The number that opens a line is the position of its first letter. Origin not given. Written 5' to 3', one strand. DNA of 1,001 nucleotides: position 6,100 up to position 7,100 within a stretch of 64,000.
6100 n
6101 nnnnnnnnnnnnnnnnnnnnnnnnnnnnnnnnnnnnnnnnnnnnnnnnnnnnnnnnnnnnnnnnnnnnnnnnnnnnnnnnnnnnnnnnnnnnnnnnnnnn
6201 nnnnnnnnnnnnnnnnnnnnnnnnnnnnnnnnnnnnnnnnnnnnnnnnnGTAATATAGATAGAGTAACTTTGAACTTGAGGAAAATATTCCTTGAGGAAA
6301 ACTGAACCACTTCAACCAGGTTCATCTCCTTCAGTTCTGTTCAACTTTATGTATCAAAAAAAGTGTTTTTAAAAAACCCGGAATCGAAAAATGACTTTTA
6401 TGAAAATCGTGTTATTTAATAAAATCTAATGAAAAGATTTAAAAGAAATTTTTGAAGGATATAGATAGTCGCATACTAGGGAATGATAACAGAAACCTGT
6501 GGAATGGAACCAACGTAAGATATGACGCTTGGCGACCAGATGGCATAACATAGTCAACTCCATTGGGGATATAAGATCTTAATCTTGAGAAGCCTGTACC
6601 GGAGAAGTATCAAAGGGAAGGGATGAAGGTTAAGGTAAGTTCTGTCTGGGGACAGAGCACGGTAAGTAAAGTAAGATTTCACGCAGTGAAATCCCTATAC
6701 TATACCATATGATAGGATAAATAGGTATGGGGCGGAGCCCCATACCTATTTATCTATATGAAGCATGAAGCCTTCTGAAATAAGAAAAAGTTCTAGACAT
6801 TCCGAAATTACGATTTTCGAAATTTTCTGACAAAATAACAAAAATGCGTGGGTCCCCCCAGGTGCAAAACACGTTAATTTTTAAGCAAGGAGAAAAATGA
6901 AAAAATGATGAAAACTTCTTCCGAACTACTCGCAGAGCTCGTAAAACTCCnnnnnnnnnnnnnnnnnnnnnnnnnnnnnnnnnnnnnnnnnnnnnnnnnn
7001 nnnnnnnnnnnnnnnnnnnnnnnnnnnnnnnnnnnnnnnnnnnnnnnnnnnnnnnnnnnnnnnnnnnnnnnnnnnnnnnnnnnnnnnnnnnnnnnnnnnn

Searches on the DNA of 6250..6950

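Call 67: search_rna_families(source=window, start=6250, end=6950, threshold=evalue, max_evalue=1, show_alignments=1)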
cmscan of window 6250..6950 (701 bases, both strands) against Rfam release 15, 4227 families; matches with E-value up to 1: 3.
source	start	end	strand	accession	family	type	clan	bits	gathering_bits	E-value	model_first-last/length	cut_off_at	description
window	6292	6368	-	RF02183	ST7-OT3_1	Gene; lncRNA;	-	23.2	50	0.23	1-79/79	no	ST7 overlapping transcript 3 conserved region 1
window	6710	6760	-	RF00768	MIR405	Gene; miRNA;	-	22.7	102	0.24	1-83/83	no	MIR405 microRNA precursor family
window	6720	6776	-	RF02596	cyano_het_sRNA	Gene; sRNA;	-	22.5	35.7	0.056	1-56/56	no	Cyanobacteria heterocyst sRNA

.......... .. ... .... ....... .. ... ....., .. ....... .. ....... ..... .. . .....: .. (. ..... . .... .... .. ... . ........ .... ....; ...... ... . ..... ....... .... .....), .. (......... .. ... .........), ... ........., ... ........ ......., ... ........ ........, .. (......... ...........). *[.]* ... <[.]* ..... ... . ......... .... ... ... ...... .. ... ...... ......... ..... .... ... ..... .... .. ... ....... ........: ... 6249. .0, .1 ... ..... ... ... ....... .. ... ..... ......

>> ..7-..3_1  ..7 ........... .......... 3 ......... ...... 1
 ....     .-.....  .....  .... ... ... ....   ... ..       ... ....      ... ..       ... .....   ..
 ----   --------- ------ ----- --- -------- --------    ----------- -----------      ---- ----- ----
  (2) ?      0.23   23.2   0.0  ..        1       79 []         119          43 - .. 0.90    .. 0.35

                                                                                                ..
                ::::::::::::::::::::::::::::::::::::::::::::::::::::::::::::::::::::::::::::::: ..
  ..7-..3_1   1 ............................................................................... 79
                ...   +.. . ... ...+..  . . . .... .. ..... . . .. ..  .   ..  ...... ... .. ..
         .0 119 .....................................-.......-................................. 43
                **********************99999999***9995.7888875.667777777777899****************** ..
